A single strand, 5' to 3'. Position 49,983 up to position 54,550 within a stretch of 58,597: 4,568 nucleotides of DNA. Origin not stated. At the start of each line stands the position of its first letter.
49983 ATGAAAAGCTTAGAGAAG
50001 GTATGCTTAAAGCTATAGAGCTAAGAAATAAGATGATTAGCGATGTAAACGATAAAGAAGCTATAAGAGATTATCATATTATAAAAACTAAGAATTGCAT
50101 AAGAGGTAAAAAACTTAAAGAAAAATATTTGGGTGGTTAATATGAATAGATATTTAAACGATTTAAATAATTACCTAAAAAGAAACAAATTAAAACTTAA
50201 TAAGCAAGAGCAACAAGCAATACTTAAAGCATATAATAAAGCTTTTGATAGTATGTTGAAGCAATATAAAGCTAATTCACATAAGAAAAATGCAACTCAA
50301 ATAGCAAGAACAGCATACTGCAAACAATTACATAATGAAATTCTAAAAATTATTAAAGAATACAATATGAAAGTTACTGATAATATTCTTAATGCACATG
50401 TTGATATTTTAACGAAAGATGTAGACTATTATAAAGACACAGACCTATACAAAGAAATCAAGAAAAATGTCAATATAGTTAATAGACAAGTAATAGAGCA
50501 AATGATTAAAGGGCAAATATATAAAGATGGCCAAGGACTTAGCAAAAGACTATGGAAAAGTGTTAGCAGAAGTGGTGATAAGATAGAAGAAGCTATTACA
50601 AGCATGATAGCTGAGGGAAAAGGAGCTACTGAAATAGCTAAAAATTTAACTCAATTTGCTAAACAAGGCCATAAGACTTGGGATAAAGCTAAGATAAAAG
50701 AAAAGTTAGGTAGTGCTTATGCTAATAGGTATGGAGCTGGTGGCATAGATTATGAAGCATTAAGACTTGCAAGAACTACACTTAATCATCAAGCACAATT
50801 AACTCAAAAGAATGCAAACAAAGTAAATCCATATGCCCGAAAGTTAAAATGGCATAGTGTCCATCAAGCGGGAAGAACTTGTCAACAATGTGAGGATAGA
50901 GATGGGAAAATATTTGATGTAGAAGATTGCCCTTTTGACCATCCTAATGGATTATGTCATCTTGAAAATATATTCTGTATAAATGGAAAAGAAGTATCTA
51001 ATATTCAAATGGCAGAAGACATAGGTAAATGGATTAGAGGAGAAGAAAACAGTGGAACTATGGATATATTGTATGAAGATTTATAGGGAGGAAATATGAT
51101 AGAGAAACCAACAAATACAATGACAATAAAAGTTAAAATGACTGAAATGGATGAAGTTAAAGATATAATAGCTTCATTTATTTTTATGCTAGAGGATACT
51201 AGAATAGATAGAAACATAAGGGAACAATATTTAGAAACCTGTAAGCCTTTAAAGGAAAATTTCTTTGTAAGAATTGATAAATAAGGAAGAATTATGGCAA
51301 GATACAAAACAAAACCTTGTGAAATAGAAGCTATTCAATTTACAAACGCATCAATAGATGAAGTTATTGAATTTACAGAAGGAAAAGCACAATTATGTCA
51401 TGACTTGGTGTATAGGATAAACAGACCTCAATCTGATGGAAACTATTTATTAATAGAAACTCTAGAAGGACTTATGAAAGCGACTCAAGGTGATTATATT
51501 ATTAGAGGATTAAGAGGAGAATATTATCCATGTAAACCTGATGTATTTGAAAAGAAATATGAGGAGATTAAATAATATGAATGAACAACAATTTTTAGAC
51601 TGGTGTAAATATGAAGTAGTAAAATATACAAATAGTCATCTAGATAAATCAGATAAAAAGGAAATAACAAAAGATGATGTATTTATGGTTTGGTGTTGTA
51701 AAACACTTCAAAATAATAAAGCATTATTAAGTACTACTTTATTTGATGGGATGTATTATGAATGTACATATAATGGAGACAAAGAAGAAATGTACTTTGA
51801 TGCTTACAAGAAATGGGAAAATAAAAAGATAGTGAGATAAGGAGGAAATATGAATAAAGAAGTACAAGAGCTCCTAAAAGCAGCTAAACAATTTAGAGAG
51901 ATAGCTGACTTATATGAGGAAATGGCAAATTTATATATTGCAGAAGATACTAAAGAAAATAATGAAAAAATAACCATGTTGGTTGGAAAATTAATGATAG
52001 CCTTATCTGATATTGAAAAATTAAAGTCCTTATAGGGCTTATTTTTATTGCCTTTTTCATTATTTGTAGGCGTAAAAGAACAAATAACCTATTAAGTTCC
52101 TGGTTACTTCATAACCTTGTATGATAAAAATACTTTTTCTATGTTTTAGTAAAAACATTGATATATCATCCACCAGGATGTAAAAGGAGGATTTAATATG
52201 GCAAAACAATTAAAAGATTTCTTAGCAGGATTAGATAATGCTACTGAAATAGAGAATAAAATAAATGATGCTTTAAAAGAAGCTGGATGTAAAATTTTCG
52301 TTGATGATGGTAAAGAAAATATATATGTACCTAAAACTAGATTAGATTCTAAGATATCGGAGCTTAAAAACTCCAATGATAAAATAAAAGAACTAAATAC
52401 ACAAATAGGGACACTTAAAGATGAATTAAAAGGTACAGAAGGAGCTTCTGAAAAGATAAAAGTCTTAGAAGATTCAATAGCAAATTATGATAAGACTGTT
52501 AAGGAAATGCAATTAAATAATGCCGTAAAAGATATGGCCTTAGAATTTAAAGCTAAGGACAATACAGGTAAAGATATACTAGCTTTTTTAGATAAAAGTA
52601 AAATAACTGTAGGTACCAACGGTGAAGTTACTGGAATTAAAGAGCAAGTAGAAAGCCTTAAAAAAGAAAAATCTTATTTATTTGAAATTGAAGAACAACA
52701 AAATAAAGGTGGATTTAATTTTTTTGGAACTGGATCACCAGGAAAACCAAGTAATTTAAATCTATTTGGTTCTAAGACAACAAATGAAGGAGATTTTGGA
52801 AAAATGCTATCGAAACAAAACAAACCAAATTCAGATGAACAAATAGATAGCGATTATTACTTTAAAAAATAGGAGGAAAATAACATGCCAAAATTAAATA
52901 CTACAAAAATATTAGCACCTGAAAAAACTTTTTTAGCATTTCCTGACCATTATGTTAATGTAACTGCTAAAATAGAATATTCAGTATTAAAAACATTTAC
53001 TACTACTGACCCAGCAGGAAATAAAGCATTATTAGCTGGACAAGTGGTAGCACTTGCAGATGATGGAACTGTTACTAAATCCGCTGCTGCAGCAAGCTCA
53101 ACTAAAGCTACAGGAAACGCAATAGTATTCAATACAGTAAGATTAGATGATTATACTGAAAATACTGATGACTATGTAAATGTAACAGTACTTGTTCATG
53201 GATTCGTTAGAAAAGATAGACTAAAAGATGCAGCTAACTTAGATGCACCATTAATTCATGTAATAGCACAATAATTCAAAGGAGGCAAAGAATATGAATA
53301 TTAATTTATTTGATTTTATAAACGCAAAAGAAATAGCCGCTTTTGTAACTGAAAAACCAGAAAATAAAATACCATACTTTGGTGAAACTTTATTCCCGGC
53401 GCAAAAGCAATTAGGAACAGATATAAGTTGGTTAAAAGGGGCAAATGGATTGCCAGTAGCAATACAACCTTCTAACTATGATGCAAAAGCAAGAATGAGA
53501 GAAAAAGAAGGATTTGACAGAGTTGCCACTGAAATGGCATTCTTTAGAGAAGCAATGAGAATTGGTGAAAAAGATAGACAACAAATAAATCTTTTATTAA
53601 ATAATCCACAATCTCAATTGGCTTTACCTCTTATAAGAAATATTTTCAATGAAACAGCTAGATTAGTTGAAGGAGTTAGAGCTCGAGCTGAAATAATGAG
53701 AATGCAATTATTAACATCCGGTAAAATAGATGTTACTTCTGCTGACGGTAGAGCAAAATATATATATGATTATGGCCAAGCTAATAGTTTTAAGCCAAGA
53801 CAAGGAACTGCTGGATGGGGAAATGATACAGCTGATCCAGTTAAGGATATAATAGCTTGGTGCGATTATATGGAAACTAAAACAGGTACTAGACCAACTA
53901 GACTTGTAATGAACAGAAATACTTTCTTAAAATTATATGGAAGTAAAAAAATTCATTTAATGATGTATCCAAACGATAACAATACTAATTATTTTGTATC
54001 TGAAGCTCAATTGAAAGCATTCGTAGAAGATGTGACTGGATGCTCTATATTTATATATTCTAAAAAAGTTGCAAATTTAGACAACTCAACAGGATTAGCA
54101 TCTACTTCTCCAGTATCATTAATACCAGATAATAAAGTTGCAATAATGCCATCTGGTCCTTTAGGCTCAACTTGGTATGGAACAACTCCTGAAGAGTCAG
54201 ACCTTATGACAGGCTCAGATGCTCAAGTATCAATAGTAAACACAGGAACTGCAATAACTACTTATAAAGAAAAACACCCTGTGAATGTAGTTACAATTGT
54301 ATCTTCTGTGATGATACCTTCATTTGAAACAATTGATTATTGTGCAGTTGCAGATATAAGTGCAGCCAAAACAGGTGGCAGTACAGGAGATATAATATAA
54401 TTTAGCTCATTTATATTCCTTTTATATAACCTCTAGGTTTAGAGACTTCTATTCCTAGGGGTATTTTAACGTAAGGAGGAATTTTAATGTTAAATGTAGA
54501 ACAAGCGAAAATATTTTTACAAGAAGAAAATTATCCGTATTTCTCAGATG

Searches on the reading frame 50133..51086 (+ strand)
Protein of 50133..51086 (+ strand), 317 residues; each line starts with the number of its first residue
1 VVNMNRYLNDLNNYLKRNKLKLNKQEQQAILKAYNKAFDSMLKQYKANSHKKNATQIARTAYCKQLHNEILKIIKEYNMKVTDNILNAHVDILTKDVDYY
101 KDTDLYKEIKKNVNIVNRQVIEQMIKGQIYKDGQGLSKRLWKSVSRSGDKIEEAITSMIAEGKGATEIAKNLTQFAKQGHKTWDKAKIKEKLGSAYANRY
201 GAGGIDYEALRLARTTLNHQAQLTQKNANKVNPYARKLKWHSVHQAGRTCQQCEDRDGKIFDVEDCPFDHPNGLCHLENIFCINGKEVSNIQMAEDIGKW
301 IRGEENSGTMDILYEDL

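Call 28: search_protein_families(library=phrogs, proteins=[window:50133-51086:+], max_evalue=0.00001)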
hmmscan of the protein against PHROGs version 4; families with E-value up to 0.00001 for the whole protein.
window:50133-51086:+ (317 aa): 11 families
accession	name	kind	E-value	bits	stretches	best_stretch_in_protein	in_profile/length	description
phrog_1657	-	head and packaging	1.5e-51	176.7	1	13-316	20-328/337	head morphogenesis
phrog_21401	-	tail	4.3e-28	99.1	1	4-307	1-296/566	pilot protein for DNA ejection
phrog_595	-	head and packaging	7.3e-25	89.3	1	12-281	46-298/513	head maturation protease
phrog_115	-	head and packaging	1.4e-19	71.8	1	11-276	66-313/665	minor head protein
phrog_4728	-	head and packaging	1.6e-15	58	1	7-277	6-296/591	head morphogenesis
phrog_6577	-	unknown function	4e-14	52.9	1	42-271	9-213/1066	-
phrog_7625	-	head and packaging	9.1e-13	48.9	1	23-271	13-229/504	head morphogenesis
phrog_2841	-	head and packaging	5.9e-11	43.1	1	10-266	61-286/525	minor head protein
phrog_2468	-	head and packaging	1.9e-08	35.1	1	4-265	4-240/303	head morphogenesis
phrog_19443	-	head and packaging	9.9e-08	31.9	1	4-275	33-279/579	minor head protein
phrog_25879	-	head and packaging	2.1e-07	31.9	0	202-278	68-146/173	head morphogenesis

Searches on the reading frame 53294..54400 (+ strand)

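Call 28: search_protein_families(library=phrogs, proteins=[window:53294-54400:+], max_evalue=0.00001)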
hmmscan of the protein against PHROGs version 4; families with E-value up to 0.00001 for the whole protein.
window:53294-54400:+ (368 aa): 3 families
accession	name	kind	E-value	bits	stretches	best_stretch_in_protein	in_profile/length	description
phrog_29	-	head and packaging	1.1e-72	246.6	1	1-360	21-363/439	major head protein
phrog_26029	-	unknown function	1.3e-07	32.8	1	29-95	26-92/105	-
phrog_1005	-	head and packaging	2.2e-07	31.5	1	158-243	135-214/315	major head protein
